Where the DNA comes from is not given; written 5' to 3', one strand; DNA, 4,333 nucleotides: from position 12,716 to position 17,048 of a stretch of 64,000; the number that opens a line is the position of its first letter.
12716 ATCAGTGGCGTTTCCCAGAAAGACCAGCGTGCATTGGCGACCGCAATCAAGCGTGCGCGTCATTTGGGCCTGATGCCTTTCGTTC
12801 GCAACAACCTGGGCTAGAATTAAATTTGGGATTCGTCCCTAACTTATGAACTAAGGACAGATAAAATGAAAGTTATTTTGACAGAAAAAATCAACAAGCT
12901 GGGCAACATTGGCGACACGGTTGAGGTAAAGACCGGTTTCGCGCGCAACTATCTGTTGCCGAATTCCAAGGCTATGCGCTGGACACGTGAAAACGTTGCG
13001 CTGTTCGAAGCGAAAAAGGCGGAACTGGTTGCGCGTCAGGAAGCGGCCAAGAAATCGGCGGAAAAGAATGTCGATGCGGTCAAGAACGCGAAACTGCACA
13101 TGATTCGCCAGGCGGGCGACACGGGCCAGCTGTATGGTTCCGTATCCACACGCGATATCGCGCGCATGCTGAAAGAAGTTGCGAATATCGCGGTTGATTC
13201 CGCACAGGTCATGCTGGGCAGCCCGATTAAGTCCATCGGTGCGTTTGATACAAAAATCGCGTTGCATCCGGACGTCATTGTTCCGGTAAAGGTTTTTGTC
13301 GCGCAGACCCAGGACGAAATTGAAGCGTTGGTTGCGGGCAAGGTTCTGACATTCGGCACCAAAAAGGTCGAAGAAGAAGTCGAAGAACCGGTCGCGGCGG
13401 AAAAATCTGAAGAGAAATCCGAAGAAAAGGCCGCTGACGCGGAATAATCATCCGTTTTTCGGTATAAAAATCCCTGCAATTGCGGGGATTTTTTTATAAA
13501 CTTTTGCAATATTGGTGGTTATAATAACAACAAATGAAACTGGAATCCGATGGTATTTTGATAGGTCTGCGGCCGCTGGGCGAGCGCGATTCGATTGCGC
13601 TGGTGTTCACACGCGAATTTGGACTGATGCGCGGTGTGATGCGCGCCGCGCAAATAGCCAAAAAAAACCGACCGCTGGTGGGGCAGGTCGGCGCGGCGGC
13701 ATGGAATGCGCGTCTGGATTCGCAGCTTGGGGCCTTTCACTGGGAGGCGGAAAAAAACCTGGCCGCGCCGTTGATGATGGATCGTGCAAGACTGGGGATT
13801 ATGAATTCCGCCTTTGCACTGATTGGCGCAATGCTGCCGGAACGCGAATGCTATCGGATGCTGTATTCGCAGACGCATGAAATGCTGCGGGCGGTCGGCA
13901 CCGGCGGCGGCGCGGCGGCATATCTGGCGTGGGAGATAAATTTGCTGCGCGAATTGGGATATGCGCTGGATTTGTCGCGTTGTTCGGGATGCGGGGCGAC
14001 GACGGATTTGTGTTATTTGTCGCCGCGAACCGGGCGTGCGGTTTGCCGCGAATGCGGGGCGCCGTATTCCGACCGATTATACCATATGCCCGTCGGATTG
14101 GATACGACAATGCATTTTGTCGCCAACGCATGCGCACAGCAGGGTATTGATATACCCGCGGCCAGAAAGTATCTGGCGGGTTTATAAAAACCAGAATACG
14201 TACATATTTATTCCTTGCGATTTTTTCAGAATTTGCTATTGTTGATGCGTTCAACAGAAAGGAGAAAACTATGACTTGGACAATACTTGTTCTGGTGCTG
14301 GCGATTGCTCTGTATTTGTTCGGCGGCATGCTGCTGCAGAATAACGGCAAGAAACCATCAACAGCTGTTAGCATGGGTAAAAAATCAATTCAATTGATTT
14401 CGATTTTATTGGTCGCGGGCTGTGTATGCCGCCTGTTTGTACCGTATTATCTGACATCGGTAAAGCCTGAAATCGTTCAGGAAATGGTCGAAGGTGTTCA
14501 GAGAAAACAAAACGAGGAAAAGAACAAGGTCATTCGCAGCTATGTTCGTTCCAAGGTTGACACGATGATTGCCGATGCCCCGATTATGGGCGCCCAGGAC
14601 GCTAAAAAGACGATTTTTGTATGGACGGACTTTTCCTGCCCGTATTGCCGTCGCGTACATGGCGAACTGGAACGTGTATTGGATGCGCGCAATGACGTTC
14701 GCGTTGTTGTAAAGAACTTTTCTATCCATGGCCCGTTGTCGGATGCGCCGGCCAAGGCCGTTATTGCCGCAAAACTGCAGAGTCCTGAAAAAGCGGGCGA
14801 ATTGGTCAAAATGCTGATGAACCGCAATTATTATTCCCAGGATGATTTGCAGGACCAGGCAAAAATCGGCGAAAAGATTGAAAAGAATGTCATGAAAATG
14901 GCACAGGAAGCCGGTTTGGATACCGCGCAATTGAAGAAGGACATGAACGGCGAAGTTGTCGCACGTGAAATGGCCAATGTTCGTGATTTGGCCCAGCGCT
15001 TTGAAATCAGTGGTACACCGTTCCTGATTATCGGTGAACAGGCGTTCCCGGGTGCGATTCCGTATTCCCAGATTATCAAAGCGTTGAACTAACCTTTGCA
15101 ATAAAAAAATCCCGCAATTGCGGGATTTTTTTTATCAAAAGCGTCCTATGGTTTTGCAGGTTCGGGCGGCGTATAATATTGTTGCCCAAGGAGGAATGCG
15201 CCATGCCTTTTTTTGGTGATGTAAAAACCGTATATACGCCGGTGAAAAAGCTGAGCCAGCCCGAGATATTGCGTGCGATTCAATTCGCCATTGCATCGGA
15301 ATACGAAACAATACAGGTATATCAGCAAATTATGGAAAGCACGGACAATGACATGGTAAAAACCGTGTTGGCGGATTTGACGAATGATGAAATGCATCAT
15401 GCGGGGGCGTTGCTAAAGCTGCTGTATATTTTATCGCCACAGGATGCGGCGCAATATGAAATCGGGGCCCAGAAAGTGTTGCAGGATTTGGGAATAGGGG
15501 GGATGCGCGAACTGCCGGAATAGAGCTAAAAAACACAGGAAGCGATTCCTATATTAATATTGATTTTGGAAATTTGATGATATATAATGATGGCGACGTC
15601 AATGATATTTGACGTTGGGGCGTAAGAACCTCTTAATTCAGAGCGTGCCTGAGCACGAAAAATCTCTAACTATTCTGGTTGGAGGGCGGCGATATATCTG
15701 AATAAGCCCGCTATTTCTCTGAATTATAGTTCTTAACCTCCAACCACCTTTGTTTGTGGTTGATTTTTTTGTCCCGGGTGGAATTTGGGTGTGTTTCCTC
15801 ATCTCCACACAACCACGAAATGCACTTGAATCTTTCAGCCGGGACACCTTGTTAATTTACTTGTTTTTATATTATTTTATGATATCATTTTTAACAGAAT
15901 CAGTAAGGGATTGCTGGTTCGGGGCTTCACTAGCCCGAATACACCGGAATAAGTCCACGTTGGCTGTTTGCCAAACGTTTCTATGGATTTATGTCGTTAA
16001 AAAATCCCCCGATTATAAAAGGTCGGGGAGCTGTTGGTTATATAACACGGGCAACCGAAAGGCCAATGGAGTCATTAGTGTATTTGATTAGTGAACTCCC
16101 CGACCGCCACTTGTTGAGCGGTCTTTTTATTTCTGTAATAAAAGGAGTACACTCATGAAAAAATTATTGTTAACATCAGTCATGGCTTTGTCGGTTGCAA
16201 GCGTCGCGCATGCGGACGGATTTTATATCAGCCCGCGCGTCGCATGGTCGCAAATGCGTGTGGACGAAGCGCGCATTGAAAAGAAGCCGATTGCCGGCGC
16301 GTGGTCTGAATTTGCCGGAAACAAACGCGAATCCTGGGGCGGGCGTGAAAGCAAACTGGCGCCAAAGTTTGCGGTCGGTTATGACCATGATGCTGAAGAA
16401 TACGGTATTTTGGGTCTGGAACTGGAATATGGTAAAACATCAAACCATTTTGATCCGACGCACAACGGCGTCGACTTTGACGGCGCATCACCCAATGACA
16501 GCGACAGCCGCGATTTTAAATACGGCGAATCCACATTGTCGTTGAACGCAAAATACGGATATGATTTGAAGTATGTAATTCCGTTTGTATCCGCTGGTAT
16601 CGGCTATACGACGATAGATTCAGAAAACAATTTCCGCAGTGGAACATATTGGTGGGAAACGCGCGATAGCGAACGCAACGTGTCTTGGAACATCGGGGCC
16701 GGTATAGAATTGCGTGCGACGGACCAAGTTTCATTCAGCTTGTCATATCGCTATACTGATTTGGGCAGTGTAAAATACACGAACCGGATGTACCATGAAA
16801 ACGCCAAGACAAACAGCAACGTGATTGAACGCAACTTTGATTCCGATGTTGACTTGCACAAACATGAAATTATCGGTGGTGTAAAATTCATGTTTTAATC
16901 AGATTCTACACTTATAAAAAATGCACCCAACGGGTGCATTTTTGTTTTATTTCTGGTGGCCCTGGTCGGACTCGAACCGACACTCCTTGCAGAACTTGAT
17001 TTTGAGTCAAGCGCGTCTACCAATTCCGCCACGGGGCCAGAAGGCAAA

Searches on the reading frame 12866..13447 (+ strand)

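Call 11: search_protein_families(library=pfam, proteins=[window:12866-13447:+], max_evalue=0.001)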
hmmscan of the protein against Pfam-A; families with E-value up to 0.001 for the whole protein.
window:12866-13447:+ (193 aa): 2 families
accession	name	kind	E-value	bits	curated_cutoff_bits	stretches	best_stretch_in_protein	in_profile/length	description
PF03948.19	Ribosomal_L9_C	-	1.2e-19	70.9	23.2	1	65-146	3-85/86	Ribosomal protein L9, C-terminal domain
PF01281.25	Ribosomal_L9_N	-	1.3e-19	69.9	20.7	1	1-46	1-46/47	Ribosomal protein L9, N-terminal domain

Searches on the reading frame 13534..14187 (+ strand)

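Call 11: search_protein_families(library=pfam, proteins=[window:13534-14187:+], max_evalue=0.001)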
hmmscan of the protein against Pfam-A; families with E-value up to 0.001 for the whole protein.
window:13534-14187:+ (217 aa): 2 families
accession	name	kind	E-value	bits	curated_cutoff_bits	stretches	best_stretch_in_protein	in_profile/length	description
PF02565.21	RecO_C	-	4.2e-19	69.3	22.1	1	83-185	3-112/157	Recombination protein O C terminal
PF11967.14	RecO_N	-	2.9e-07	30.8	27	1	1-62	1-65/80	Recombination protein O N terminal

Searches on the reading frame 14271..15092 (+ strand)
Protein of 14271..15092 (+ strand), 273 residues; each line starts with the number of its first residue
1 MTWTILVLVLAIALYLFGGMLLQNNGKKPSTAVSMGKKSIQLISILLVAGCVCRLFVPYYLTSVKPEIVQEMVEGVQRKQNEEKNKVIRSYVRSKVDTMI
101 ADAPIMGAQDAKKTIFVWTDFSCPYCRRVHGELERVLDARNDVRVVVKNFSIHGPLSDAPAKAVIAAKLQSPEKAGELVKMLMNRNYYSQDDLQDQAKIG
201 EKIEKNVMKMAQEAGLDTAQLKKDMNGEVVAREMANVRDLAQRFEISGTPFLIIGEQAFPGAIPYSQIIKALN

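Call 11: search_protein_families(library=pfam, proteins=[window:14271-15092:+], max_evalue=0.001)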
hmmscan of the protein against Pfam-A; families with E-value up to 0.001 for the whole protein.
window:14271-15092:+ (273 aa): 4 families
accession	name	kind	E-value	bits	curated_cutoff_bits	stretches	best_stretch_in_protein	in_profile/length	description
PF01323.26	DSBA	-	7.3e-19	68.7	25.6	2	199-272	119-190/191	DSBA-like thioredoxin domain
PF13462.12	Thioredoxin_4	-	2.8e-17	63.8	23.2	1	104-272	6-163/165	Thioredoxin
PF13098.12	Thioredoxin_2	-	4.7e-09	37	27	1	109-272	3-104/104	Thioredoxin-like domain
PF13743.12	Thioredoxin_5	-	7.2e-06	26.3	27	1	160-255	77-164/186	Thioredoxin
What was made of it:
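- On DsbA family (neighbouring gene 14271-15092): PF01323 scores 68.7 bits against 25.6 (call 11).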

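Call 69: search_protein_families(library=ncbifam, proteins=[window:14271-15092:+], max_evalue=0.01)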
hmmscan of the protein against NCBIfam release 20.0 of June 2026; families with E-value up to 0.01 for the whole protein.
window:14271-15092:+ (273 aa): 5 families
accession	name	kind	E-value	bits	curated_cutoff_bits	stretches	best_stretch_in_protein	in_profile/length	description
NF041057.1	Rcas_1661_fam_Se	equivalog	1.3e-08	34.7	190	1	103-271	81-243/247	Rcas_1661 family thioredoxin-like (seleno)lipoprotein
NF008129.0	PRK10877.1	equivalog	3.6e-06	26.4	215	1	86-135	82-131/237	bifunctional protein-disulfide isomerase/oxidoreductase DsbC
NF008657.0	PRK11657.1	equivalog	8.9e-06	25.1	124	1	107-208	113-210/251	thiol:disulfide interchange protein DsbG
NF052402.1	ThlOxiredEpsilon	equivalog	2.9e-05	23.8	370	1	80-210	100-219/236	bifunctional thiol oxidoreductase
TIGR02187.2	PDO_seleno_TRX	equivalog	0.0021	17.4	185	0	222-272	157-206/209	protein disulfide oxidoreductase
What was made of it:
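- On DsbA family (neighbouring gene 14271-15092): NCBIfam gives only sub-threshold DsbC/DsbG-like hits (call 69).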

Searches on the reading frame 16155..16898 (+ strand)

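Call 52: search_protein_families(library=pfam, proteins=[window:16155-16898:+], max_evalue=0.001)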
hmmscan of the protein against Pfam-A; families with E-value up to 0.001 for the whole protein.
window:16155-16898:+ (247 aa): 3 families
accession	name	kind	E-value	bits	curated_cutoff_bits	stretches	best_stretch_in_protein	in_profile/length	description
PF13505.12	OMP_b-brl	-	3.6e-16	60.3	28.7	1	5-213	2-158/175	Outer membrane protein beta-barrel domain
PF01389.23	OmpA_membrane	-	2.8e-05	24.4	21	1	59-219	26-167/180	OmpA-like transmembrane domain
PF03797.25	Autotransporter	-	3e-05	24.3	26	0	117-198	164-254/255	Autotransporter beta-domain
